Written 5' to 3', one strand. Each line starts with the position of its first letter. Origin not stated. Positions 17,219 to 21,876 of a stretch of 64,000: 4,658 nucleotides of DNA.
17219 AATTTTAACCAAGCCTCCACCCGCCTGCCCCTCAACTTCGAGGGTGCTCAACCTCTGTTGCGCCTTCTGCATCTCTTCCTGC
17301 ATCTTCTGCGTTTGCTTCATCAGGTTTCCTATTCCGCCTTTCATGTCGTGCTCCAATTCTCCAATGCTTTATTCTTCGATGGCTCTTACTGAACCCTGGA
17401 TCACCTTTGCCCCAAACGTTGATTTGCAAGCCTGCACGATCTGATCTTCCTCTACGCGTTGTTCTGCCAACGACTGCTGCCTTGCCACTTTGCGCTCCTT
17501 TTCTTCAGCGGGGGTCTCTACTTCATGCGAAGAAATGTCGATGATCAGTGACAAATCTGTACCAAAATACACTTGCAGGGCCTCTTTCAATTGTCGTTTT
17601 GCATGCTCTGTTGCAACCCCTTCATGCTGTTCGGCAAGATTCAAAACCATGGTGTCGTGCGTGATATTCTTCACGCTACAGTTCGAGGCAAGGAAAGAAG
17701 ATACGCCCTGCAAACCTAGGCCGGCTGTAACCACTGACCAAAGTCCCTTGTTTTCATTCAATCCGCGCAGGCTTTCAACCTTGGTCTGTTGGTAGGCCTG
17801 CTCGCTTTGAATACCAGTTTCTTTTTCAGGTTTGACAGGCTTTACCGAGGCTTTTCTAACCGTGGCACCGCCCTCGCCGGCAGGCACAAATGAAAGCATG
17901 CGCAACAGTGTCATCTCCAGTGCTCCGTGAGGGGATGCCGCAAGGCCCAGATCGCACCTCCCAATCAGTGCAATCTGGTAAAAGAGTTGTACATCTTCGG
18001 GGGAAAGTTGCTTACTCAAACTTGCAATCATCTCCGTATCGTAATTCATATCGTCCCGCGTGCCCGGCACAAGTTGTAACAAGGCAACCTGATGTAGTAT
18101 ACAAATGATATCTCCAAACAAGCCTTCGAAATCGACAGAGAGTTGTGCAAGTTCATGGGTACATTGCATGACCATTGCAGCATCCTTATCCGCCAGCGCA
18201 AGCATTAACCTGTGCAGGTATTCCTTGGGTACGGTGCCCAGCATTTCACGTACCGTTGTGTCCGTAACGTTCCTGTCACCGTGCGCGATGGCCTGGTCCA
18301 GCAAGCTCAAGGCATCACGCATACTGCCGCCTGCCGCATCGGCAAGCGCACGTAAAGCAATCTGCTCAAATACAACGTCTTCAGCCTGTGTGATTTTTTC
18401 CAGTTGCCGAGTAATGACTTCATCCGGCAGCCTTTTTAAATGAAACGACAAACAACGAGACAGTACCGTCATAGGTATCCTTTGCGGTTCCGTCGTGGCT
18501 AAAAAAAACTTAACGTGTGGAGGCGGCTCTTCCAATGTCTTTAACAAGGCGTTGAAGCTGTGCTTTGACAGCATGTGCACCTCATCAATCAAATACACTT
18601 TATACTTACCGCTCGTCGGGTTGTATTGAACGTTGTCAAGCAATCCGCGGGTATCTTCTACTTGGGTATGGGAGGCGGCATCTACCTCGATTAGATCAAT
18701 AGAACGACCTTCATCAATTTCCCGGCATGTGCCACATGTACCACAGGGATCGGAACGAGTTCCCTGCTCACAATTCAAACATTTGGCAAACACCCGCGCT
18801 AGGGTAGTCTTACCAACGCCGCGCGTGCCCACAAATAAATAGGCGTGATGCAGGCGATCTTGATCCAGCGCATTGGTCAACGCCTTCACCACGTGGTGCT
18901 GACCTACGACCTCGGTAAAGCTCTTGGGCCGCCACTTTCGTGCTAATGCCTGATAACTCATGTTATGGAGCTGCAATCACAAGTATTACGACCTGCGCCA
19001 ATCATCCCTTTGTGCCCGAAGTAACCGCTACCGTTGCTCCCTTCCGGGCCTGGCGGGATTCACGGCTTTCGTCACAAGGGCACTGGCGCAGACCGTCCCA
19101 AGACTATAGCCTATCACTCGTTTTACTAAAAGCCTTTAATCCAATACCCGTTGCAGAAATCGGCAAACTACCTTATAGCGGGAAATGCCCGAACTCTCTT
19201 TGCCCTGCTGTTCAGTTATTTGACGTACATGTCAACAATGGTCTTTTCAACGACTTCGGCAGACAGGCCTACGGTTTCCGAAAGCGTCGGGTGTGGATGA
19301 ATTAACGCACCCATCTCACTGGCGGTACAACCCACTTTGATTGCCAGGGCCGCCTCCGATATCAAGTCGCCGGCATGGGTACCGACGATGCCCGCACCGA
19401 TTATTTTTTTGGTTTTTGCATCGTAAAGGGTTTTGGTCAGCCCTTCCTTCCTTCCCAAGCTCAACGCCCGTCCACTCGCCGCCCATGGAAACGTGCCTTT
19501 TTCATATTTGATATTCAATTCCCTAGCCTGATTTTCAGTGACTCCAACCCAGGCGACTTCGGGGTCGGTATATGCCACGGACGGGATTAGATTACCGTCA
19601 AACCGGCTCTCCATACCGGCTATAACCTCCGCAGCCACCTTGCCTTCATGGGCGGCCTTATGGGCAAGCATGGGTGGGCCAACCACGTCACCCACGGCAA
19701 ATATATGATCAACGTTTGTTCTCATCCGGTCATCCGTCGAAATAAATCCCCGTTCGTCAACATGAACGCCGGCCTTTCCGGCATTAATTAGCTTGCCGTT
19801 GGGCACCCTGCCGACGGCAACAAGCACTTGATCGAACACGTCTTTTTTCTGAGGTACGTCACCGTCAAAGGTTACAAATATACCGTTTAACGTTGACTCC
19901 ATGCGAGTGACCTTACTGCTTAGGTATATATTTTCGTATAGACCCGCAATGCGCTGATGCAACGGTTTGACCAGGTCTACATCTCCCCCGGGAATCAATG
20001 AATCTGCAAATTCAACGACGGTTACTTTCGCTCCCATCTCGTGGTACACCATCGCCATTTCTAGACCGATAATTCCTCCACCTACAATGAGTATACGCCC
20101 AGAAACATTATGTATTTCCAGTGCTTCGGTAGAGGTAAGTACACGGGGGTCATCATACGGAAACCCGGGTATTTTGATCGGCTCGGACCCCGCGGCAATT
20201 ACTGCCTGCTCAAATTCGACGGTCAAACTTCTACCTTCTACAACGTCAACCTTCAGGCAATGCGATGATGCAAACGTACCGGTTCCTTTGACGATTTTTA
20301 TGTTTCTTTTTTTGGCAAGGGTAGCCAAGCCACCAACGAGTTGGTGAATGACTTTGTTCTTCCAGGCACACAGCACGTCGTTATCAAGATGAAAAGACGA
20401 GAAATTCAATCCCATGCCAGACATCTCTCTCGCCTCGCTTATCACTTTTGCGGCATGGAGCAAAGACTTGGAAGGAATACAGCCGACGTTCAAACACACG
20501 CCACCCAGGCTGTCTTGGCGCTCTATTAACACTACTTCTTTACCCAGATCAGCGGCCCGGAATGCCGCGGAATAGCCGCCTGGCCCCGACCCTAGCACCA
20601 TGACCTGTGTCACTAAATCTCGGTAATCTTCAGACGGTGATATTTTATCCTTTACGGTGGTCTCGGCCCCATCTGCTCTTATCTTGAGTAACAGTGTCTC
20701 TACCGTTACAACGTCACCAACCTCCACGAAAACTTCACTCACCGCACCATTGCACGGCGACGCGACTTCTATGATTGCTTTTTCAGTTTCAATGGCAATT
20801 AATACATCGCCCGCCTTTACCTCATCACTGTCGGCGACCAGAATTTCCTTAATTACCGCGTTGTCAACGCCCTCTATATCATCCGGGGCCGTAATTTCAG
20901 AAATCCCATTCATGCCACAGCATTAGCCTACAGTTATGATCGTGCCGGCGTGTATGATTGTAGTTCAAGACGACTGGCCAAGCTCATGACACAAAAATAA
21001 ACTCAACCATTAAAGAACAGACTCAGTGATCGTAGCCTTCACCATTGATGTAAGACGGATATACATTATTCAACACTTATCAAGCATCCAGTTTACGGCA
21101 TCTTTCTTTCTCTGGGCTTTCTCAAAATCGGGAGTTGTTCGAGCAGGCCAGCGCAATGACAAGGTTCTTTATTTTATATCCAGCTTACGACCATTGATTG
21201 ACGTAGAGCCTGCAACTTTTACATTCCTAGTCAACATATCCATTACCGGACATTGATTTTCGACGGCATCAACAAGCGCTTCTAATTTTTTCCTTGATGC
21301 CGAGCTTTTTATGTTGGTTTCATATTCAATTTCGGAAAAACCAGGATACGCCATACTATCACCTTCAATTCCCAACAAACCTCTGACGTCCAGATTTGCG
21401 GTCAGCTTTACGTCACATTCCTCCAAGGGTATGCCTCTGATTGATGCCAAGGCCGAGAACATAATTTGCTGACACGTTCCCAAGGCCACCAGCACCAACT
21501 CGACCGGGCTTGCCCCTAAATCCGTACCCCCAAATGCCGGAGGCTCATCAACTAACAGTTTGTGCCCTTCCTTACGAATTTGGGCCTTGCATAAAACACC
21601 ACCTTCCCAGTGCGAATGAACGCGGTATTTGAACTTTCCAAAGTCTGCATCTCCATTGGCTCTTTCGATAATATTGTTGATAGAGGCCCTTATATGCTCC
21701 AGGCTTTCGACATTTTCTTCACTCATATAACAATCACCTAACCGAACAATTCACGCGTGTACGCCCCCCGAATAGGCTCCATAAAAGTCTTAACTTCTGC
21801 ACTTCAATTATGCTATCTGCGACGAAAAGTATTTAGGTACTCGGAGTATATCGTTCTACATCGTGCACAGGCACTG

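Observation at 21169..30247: Sigma-54-controlled organosulfur/flavin island: ribBA, EF-Ts-N-like miniprotein, SfnG-like monooxygenase, SsuE-like reductase, acidic ORF, OsmC, orphan LivK-type binding protein, orphan NtrC-type regulator, HpaC-like flavin reductase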

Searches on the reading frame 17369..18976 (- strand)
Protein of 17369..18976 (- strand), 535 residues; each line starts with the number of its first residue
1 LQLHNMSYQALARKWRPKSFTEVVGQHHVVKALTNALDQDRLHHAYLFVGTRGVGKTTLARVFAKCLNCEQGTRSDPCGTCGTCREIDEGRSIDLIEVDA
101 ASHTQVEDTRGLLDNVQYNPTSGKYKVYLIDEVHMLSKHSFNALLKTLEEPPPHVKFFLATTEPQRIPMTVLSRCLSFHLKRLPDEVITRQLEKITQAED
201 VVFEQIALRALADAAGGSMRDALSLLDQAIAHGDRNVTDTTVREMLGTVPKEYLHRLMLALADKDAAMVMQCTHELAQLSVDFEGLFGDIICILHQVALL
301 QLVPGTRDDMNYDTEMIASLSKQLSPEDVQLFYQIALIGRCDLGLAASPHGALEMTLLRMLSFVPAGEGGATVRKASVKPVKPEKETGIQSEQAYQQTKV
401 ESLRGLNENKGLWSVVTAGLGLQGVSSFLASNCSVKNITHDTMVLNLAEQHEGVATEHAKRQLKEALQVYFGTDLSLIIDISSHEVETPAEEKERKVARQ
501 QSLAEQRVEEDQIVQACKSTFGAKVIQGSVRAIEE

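Call 21: search_protein_families(library=pfam, proteins=[window:17369-18976:-], max_evalue=0.0001)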
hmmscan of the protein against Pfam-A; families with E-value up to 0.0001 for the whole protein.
window:17369-18976:- (535 aa): 10 families
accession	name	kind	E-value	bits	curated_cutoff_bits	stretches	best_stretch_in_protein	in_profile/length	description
PF13177.12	DNA_pol3_delta2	-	5e-44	150.6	27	1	26-183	2-160/161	DNA polymerase III, delta subunit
PF12169.13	DNA_pol3_gamma3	-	6.3e-21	75.1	24.4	1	237-362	1-129/143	DNA polymerase III subunits gamma and tau domain III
PF22608.2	DNAX_ATPase_lid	-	8.1e-20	70.8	27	1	188-234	2-48/49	DNA polymerase III clamp loader subunit, ATPase lid domain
PF12170.13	DNA_pol3_tau_5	-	3.2e-14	53.8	28.8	1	409-529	20-141/142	DNA polymerase III tau subunit V interacting with alpha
PF00004.35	AAA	-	1.4e-10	42.1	21.2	1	47-175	2-123/131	ATPase family associated with various cellular activities (AAA)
PF05496.18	RuvB_N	-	6.2e-07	29.8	27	1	16-77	2-67/159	Holliday junction DNA helicase RuvB P-loop domain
PF07728.20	AAA_5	-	4.2e-06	27.2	22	1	47-150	3-92/139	AAA domain (dynein-related subfamily)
PF13401.12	AAA_22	-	2.2e-05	25.2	27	0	46-159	8-120/130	AAA domain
PF13173.12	AAA_14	-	6.1e-05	23.5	27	0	44-160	3-96/129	AAA domain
PF13191.12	AAA_16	-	7.9e-05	23.6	32.6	0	23-70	2-51/167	AAA ATPase domain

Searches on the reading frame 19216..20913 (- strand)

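Call 21: search_protein_families(library=pfam, proteins=[window:19216-20913:-], max_evalue=0.0001)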
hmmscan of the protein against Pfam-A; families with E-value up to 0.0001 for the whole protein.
window:19216-20913:- (565 aa): 13 families
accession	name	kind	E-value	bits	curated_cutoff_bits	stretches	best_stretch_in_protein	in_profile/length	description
PF07992.20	Pyr_redox_2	-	4.7e-60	203.9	26.1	1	103-424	2-291/291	Pyridine nucleotide-disulphide oxidoreductase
PF02852.28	Pyr_redox_dim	-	1.6e-34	118.8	25.3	1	443-549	1-107/110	Pyridine nucleotide-disulphide oxidoreductase, dimerisation domain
PF00070.33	Pyr_redox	-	3e-16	60.1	22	1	273-344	1-72/82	Pyridine nucleotide-disulphide oxidoreductase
PF00364.28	Biotin_lipoyl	-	2.2e-14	53.5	22.1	1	6-78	2-73/73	Biotin-requiring enzyme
PF12831.13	FAD_oxidored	-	2.9e-12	47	27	1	103-144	1-42/416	FAD dependent oxidoreductase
PF13738.12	Pyr_redox_3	-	5.7e-10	39.4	30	1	106-408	2-305/305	Pyridine nucleotide-disulphide oxidoreductase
PF13450.12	NAD_binding_8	-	3.3e-09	37.3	21.9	1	106-140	1-35/68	NAD(P)-binding Rossmann-like domain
PF13533.13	Biotin_lipoyl_2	-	2.6e-07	30.8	29.8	0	19-42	9-32/32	Biotin-lipoyl like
PF00890.30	FAD_binding_2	-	7.2e-07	29.2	20.4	0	104-138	2-36/414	FAD binding domain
PF01262.27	AlaDh_PNT_C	-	2e-06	27.8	23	0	271-302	28-59/214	Alanine dehydrogenase/PNT, C-terminal domain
PF01134.28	GIDA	-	3.6e-06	26.7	22.1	1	103-167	1-62/391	Glucose inhibited division protein A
PF03486.20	HI0933_like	-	2.9e-05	24.1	50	0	103-137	2-36/244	HI0933-like protein Rossmann domain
PF01494.25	FAD_binding_3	-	5.7e-05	22.9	22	0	102-134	2-34/349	FAD binding domain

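Call 79: search_protein_families(library=ncbifam, proteins=[window:19216-20913:-], max_evalue=0.00001)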
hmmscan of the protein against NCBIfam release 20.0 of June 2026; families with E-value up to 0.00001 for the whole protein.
window:19216-20913:- (565 aa): 75 families (the best 25 are shown)
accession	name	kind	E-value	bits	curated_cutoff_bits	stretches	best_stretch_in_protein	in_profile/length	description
TIGR01350.1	lipoamide_DH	equivalog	2e-144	481.8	408.8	1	103-559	3-458/461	dihydrolipoyl dehydrogenase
TIGR02053.1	MerA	equivalog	2.1e-91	307.3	454.45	1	103-559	2-457/465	mercury(II) reductase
NF003585.0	PRK05249.1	equivalog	5.7e-90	302.2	465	1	103-547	8-449/464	Si-specific NAD(P)(+) transhydrogenase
NF004943.0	PRK06292.2-1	equivalog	2.4e-87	293.6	432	1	103-552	5-452/456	dihydrolipoyl dehydrogenase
NF004991.0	PRK06370.1-3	subfamily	1.8e-83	280.8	620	1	103-561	37-493/509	FAD-containing oxidoreductase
NF004945.0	PRK06292.2-3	equivalog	2.4e-75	254.2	494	1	104-548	6-445/457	dihydrolipoyl dehydrogenase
NF010311.1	PRK13748.1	subfamily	6.7e-75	253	600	1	87-560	81-553/560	mercury(II) reductase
NF004946.0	PRK06292.2-4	subfamily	4.8e-73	246.6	634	1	103-549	5-464/487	dihydrolipoyl dehydrogenase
NF004776.0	PRK06116.1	equivalog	1.4e-72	245.2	480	1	104-547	7-445/450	glutathione-disulfide reductase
NF004992.0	PRK06370.1-4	equivalog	4.7e-72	242.9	629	1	104-548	7-448/459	FAD-containing oxidoreductase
NF005884.0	PRK07846.1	equivalog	1.4e-71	241.5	501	1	104-548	6-444/454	mycothione reductase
NF005883.0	PRK07845.1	equivalog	2.2e-70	237.9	479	1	101-552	2-456/466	NAD(P)H-quinone dehydrogenase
NF004947.0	PRK06292.2-5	equivalog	3.8e-68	230.5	592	1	104-550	6-453/474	dihydrolipoyl dehydrogenase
TIGR01424.1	gluta_reduc_2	equivalog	1.1e-66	225.2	606.05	1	104-547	5-441/446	glutathione-disulfide reductase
TIGR01421.1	gluta_reduc_1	equivalog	8.1e-63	213.2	556.15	1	104-547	5-445/450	glutathione-disulfide reductase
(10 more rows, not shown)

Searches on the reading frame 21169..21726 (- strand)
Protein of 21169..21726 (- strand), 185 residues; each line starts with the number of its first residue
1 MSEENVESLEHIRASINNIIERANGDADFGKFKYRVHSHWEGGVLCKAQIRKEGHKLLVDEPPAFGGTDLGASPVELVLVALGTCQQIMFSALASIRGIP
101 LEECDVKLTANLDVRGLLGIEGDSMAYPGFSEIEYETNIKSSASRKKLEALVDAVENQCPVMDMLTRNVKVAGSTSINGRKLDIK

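Call 3: search_protein_families(library=pfam, proteins=[window:21169-21726:-], max_evalue=0.01)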
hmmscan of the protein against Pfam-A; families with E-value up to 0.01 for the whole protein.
window:21169-21726:- (185 aa): 1 family
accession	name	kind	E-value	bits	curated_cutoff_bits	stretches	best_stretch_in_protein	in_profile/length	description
PF02566.24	OsmC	-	2.3e-19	70.1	27.5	1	67-171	1-97/100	OsmC-like protein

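Call 4: search_protein_families(library=ncbifam, proteins=[window:21169-21726:-], max_evalue=0.01)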
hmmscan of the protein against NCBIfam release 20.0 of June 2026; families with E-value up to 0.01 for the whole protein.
window:21169-21726:- (185 aa): 4 families
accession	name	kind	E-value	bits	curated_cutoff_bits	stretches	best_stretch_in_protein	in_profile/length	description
NF041052.1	OsmC_like_Se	domain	8.3e-22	77.7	95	1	47-179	15-144/144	OsmC-related (seleno)protein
TIGR03563.1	perox_SACOL1771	subfamily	1.6e-06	28.1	166.15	1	33-171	2-136/138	SACOL1771 family peroxiredoxin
NF008009.0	PRK10738.1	equivalog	0.00013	21.9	138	1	53-111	19-73/134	OsmC family protein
TIGR03562.1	osmo_induc_OsmC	subfamily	0.0031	17.6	85.8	1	70-168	41-131/137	OsmC family peroxiredoxin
